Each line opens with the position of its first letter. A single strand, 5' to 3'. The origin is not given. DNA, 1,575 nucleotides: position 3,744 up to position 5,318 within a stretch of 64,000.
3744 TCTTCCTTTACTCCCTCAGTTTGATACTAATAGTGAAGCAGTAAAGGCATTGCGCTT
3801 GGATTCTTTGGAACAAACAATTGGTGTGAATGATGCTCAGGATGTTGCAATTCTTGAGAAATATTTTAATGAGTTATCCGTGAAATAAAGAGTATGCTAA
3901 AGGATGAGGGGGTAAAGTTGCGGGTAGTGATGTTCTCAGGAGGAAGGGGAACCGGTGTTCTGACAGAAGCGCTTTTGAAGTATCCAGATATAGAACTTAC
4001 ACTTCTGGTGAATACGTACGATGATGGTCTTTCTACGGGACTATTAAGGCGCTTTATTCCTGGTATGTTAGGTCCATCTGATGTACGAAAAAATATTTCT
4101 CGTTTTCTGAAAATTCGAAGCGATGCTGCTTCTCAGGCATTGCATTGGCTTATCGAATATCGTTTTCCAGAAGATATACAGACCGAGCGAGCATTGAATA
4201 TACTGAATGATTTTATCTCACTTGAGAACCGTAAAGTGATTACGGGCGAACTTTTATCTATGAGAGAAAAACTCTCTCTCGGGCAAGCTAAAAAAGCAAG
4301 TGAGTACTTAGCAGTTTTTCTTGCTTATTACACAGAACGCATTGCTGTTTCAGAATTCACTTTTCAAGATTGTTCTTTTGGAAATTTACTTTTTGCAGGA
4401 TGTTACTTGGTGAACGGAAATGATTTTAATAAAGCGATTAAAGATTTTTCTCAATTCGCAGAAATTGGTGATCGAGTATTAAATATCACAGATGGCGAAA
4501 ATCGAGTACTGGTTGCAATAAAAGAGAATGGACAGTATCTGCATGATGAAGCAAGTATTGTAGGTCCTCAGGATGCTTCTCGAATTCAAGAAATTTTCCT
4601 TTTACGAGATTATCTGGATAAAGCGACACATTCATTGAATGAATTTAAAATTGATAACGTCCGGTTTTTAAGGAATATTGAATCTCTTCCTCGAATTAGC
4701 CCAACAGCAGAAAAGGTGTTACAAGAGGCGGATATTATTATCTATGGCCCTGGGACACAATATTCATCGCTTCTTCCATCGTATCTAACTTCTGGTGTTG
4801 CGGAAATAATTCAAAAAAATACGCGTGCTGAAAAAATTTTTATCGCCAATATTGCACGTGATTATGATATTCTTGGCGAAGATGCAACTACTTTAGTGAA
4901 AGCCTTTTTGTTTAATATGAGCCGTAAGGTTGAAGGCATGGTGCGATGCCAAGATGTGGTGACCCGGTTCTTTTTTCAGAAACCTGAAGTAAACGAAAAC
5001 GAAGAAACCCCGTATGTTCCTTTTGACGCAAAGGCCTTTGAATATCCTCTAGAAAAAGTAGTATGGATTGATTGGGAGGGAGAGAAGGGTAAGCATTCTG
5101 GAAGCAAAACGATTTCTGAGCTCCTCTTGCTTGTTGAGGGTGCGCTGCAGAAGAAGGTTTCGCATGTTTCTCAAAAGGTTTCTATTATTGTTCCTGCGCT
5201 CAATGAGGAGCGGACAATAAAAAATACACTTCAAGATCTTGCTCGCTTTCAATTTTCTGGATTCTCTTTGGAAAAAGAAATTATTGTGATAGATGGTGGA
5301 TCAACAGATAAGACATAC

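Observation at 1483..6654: CofD/YvcK-family domain fused to a GT2 glycosyltransferase, in an operon with a nucleotidyltransferase, a HAD hydrolase and a methyltransferase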

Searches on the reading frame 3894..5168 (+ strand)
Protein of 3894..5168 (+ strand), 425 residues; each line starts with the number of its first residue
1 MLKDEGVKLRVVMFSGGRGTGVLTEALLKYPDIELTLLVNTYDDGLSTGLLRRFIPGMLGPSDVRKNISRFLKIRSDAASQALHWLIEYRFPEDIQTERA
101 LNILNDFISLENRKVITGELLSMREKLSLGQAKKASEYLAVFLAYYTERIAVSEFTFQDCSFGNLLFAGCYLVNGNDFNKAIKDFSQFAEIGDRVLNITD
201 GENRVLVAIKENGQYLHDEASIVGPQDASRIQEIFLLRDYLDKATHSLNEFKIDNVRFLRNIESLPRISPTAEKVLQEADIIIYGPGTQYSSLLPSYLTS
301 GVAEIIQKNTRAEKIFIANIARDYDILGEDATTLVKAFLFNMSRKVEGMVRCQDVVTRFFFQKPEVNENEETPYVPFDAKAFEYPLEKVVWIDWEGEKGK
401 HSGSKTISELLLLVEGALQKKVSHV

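Call 47: search_solved_structures(query=window:3894-5156:+, max_evalue=0.01, show_alignments=3)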
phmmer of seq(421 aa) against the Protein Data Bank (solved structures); distinct sequences matched with E-value up to 0.01: 5.
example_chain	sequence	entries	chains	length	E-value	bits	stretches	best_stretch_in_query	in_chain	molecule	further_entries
2ppv_A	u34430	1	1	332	4.7e-18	68.5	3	8-94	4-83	Uncharacterized protein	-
2hzb_A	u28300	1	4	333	1.6e-16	63.5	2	275-322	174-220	Hypothetical UPF0052 protein BH3568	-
2o2z_A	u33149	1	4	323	1.7e-16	63.4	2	275-322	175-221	hypothetical protein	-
2q7x_A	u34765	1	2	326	7.3e-10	41.6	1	9-94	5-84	UPF0052 protein SP_1565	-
2p0y_A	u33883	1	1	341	2.2e-07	33.4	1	10-94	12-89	Hypothetical protein lp_0780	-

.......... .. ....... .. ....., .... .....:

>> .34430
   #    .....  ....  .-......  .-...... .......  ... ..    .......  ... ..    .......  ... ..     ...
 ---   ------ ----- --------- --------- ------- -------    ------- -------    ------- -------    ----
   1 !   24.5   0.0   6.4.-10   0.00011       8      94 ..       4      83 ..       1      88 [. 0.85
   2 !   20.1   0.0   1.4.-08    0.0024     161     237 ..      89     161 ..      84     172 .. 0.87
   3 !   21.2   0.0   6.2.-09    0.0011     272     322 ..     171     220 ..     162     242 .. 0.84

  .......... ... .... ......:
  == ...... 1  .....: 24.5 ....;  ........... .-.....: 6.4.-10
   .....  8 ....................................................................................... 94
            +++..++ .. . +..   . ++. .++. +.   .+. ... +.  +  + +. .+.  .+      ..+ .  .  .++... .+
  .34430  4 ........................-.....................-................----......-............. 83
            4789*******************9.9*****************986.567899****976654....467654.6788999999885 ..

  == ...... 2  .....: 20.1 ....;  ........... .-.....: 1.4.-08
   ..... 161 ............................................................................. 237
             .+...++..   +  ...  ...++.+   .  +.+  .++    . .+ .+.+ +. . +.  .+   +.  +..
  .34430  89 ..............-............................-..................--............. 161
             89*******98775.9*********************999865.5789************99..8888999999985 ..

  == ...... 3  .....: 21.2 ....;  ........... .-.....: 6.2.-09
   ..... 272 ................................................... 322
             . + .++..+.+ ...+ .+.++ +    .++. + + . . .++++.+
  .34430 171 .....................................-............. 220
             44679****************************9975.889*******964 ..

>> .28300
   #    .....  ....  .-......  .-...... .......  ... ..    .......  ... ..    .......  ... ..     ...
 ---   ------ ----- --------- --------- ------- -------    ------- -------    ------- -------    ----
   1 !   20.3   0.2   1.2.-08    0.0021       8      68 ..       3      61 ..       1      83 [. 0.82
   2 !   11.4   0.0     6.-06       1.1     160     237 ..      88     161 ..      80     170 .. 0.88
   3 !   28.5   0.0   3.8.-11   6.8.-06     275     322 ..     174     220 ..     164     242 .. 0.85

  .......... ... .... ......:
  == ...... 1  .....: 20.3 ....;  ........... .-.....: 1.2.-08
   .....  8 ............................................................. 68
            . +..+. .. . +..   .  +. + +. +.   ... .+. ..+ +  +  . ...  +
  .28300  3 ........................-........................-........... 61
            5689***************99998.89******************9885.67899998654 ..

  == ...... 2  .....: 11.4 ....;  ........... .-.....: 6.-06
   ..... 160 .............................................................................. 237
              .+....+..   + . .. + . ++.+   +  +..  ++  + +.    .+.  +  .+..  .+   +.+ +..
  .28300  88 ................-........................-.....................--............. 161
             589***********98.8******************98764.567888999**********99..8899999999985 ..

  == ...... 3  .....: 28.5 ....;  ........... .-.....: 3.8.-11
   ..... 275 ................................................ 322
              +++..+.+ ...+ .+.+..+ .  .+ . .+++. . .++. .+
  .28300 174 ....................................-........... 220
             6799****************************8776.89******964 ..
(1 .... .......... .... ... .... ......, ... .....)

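Call 59: search_protein_representatives(protein=window:3894-5168:+)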
Query: 425 residues. Proteins with E-value up to 0.001 (for the whole library): 2543; up to 1e-10: 963; up to 1e-30: 324. The best 150 are listed.
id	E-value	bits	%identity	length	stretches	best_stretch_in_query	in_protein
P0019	1.5e-182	623.4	68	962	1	8-425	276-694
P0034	3.5e-160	549.8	63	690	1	5-425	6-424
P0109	2.6e-103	362.5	47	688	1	8-414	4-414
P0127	3.1e-100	352.4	47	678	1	8-421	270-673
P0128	2.8e-99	349.2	42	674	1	7-422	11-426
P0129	8.0e-96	337.8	46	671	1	8-422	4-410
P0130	1.3e-95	337.2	47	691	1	8-412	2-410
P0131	8.8e-95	334.4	44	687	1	7-416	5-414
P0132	3.7e-94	332.4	42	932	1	8-421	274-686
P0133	4.3e-94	332.2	45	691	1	8-421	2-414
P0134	1.3e-93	330.6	42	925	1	7-424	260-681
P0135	6.4e-93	328.3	44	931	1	9-422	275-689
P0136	5.1e-92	325.3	46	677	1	10-420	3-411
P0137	8.2e-92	324.6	43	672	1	9-414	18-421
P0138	1.0e-91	324.4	41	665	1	13-424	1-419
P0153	7.2e-80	285.3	41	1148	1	7-415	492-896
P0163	2.0e-69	250.9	38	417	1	10-414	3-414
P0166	3.2e-68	247.0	44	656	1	9-335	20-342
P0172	4.2e-67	243.3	43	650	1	8-327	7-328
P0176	1.2e-65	238.5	41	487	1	9-342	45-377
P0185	3.0e-64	233.9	40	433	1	9-336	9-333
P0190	2.2e-63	231.0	40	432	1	9-341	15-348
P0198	3.8e-62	227.0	41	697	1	8-338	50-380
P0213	6.1e-59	216.4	43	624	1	10-342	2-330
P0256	8.4e-53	196.2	35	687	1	10-341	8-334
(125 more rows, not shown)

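Call 60: search_protein_families(library=pfam, proteins=[P0153, P0166, P0172, P0163, P0185, P0176, P0198, P0213, P0190, P0256], max_evalue=0.0001)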
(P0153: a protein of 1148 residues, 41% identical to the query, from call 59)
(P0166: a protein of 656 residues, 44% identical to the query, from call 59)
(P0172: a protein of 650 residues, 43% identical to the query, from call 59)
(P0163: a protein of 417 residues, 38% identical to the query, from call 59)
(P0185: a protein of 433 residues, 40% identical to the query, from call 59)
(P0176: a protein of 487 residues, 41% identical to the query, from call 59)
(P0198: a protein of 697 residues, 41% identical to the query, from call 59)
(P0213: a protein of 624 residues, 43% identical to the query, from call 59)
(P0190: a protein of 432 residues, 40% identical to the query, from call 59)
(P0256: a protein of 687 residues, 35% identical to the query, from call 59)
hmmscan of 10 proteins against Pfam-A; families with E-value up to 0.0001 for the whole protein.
P0153 (1148 aa): 9 families
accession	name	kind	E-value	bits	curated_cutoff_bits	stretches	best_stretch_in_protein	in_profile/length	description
PF13419.12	HAD_2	-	5.1e-39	134.7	23.8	1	11-190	1-178/178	Haloacid dehalogenase-like hydrolase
PF00702.32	Hydrolase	-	7.9e-35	121.4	26.4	1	9-183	2-190/191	haloacid dehalogenase-like hydrolase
PF01933.23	CofD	-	1.3e-34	120.2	30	1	496-873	1-273/290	2-phospho-L-lactate transferase CofD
PF00535.33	Glycos_transf_2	-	2.8e-33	115.6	23.3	1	911-1033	1-123/168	Glycosyl transferase family 2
PF12804.13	NTP_transf_3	-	2.4e-16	60.7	27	1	248-359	1-106/160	MobA-like NTP transferase domain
PF00483.29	NTP_transferase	-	2.4e-11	44.1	21.2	1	248-383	2-142/245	Nucleotidyl transferase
PF10111.15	Glyco_tranf_2_2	-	1.3e-07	31.9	27.3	1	912-1011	2-104/276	Glycosyltransferase like family 2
PF13641.12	Glyco_tranf_2_3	-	1.4e-07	32.2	27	1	910-1013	3-111/230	Glycosyltransferase like family 2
PF01128.25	IspD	-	5.2e-06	26.8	27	1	248-308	3-65/221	2-C-methyl-D-erythritol 4-phosphate cytidylyltransferase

P0166 (656 aa): 1 family
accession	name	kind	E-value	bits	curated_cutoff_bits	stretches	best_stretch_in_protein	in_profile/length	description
PF01933.23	CofD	-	7.2e-21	75.1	30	1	22-377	1-262/290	2-phospho-L-lactate transferase CofD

P0172 (650 aa): 1 family
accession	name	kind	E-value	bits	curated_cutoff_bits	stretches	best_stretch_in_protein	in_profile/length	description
PF01933.23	CofD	-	8e-28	97.9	30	1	10-361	1-252/290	2-phospho-L-lactate transferase CofD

P0163 (417 aa): 1 family
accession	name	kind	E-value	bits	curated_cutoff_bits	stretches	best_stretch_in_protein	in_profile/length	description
PF01933.23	CofD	-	5.4e-23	82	30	1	4-320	1-219/290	2-phospho-L-lactate transferase CofD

P0185 (433 aa): 1 family
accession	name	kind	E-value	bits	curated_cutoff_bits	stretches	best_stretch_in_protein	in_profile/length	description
PF01933.23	CofD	-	7.2e-25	88.2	30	1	12-361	2-256/290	2-phospho-L-lactate transferase CofD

P0176 (487 aa): 1 family
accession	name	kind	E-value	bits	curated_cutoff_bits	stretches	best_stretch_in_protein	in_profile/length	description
PF01933.23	CofD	-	4.7e-30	105.2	30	1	48-394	2-251/290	2-phospho-L-lactate transferase CofD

P0198 (697 aa): 1 family
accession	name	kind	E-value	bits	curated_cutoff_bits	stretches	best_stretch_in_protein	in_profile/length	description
PF01933.23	CofD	-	7.1e-26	91.5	30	1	54-402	2-252/290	2-phospho-L-lactate transferase CofD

P0213 (624 aa): 1 family
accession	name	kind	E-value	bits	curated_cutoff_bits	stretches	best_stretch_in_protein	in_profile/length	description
PF01933.23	CofD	-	4e-27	95.6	30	1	3-366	1-273/290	2-phospho-L-lactate transferase CofD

P0190 (432 aa): 1 family
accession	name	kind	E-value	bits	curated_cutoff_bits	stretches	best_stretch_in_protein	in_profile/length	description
PF01933.23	CofD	-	7.2e-23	81.6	30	1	17-367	1-252/290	2-phospho-L-lactate transferase CofD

P0256 (687 aa): 3 families
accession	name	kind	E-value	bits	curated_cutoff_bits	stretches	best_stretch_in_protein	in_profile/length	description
PF00535.33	Glycos_transf_2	-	1.5e-28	100.3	23.3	1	427-550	1-124/168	Glycosyl transferase family 2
PF01933.23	CofD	-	2.4e-28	99.6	30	1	9-352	1-249/290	2-phospho-L-lactate transferase CofD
PF13641.12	Glyco_tranf_2_3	-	7.9e-08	33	27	1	426-631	3-205/230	Glycosyltransferase like family 2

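Call 86: find_related_loci(query=A9, collection=metagenome_contigs, flank=8000)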
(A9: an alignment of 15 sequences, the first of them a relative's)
Query A9 (656 aa) in metagenome_contigs; peptide patterns used: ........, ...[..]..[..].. (x = any residue, [..] = any of these).
600 stretches matched a pattern (row limit reached: there are more); 522 encode a relative of the query (tblastn E <= 1e-3); the best 80 are kept; 80 distinct loci.
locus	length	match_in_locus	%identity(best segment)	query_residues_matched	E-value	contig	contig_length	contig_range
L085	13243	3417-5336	54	20-656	0e+0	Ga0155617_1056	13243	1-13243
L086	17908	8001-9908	50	20-656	0e+0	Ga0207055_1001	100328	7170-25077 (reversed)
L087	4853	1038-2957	48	20-652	0e+0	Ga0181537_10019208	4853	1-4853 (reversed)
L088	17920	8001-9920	50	20-655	0e+0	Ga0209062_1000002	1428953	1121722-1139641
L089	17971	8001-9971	49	9-656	0e+0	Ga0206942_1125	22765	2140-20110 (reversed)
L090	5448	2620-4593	48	11-654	0e+0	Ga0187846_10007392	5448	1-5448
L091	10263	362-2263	48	16-641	0e+0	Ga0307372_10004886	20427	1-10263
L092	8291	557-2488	48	20-655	0e+0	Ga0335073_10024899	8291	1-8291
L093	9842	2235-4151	49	20-650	0e+0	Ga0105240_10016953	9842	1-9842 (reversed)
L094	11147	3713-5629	49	21-655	0e+0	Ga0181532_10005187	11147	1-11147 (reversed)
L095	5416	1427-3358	49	21-654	0e+0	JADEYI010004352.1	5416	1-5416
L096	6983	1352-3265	49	20-650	0e+0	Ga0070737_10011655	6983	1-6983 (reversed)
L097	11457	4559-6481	47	21-655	0e+0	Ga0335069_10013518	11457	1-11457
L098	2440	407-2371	47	4-655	0e+0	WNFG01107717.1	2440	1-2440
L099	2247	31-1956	46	21-651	0e+0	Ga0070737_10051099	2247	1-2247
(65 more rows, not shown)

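Call 92: search_protein_families(library=pfam, alignment_id=A10, max_evalue=0.00001)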
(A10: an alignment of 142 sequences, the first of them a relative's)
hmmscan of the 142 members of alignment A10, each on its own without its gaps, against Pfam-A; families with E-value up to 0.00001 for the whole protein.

A. member 1, L150:11700-12611:+ (304 aa): 0 families

B. families by the number of members that match (of 142 scanned): 102 families (the first 25 are shown)
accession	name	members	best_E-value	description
PF02719.21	Polysacc_synt_2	17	4.4e-119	Polysaccharide biosynthesis protein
PF01370.27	Epimerase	17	7.8e-62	NAD dependent epimerase/dehydratase family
PF16363.11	GDP_Man_Dehyd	16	1e-50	GDP-mannose 4,6 dehydratase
PF01073.25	3Beta_HSD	16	9.5e-27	3-beta hydroxysteroid dehydrogenase/isomerase family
PF04321.23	RmlD_sub_bind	15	5.1e-16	RmlD substrate binding domain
PF07993.18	NAD_binding_4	15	1.7e-14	Male sterility protein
PF13460.12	NAD_binding_10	14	1.1e-17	NAD(P)H-binding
PF05368.20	NmrA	10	4.5e-10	NmrA-like family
PF00892.27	EamA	9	1e-35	EamA-like transporter family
PF01011.28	PQQ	8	8.3e-171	Glucose/ethanol/alcohol dehydrogenase, beta-propeller domain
PF13360.13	PQQ_2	6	2.6e-28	Outer membrane protein assembly factor BamB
PF13570.13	Beta-prop_ACSF4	6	1.2e-18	Beta-alanine-activating enzyme, beta-propeller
PF00732.25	GMC_oxred_N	4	1.1e-14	GMC oxidoreductase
PF13442.11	Cytochrome_CBB3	4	1.1e-11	Cytochrome C oxidase, cbb3-type, subunit III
PF00034.26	Cytochrom_C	4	1.2e-09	Cytochrome c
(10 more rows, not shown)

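Call 97: search_protein_families(library=ncbifam, proteins=[L094:7099-8016:+], max_evalue=0.00001)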
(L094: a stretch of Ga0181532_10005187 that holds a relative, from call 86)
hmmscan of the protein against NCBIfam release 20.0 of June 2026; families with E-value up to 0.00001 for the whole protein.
L094:7099-8016:+ (305 aa): 28 families (the best 25 are shown)
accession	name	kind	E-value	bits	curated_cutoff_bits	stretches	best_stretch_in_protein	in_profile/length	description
TIGR01179.1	galE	equivalog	3.1e-39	134.7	262.3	1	8-288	2-312/332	UDP-glucose 4-epimerase GalE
TIGR04180.1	EDH_00030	hypoth_equivalog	1.6e-36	125.9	475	1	8-254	1-253/297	NAD-dependent 4,6-dehydratase LegB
TIGR02197.1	heptose_epim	equivalog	3.3e-36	125.1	274.6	1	8-254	1-257/316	ADP-glyceromanno-heptose 6-epimerase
NF011728.1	PRK15181.1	equivalog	3.3e-34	118.4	760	1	8-254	18-279/348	Vi polysaccharide biosynthesis UDP-N-acetylglucosaminuronic acid C-4 epimerase TviC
TIGR01181.1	dTDP_gluc_dehyt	equivalog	2.7e-29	102.3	365.1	1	8-294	2-305/321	dTDP-glucose 4,6-dehydratase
TIGR03466.1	HpnA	hypoth_equivalog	2.8e-26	92.2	367.65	1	7-256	2-245/327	hopanoid-associated sugar epimerase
NF042422.1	oxyalk_red_OleD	equivalog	4.4e-25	88.7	580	1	8-229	3-217/329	2-alkyl-3-oxoalkanoate reductase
NF008360.0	PRK11150.1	equivalog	3.7e-23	82.2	452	1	8-253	2-250/310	ADP-glyceromanno-heptose 6-epimerase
NF007956.0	PRK10675.1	subfamily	8e-23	81.1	394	1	7-175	2-182/338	UDP-glucose 4-epimerase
NF047922.1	GDPFucSynFcl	equivalog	2.4e-21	76.5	500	1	70-254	54-250/308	GDP-L-fucose synthase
NF042423.1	oxyalk_red_Shew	equivalog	1.3e-19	70.5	580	1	5-227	8-221/331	2-alkyl-3-oxoalkanoate reductase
NF007582.0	PRK10217.1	equivalog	1.7e-17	63.6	698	2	7-108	3-113/355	dTDP-glucose 4,6-dehydratase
NF007490.0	PRK10084.1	subfamily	3e-15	56.1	649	1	8-254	3-281/361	dTDP-glucose 4,6-dehydratase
NF041293.1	G6PDh_Azf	equivalog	5.5e-15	55.5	400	1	4-173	1-182/252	NAD-dependent glucose-6-phosphate dehydrogenase Azf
TIGR01214.1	rmlD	equivalog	1.7e-13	50.3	224.05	1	7-177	1-154/285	dTDP-4-dehydrorhamnose reductase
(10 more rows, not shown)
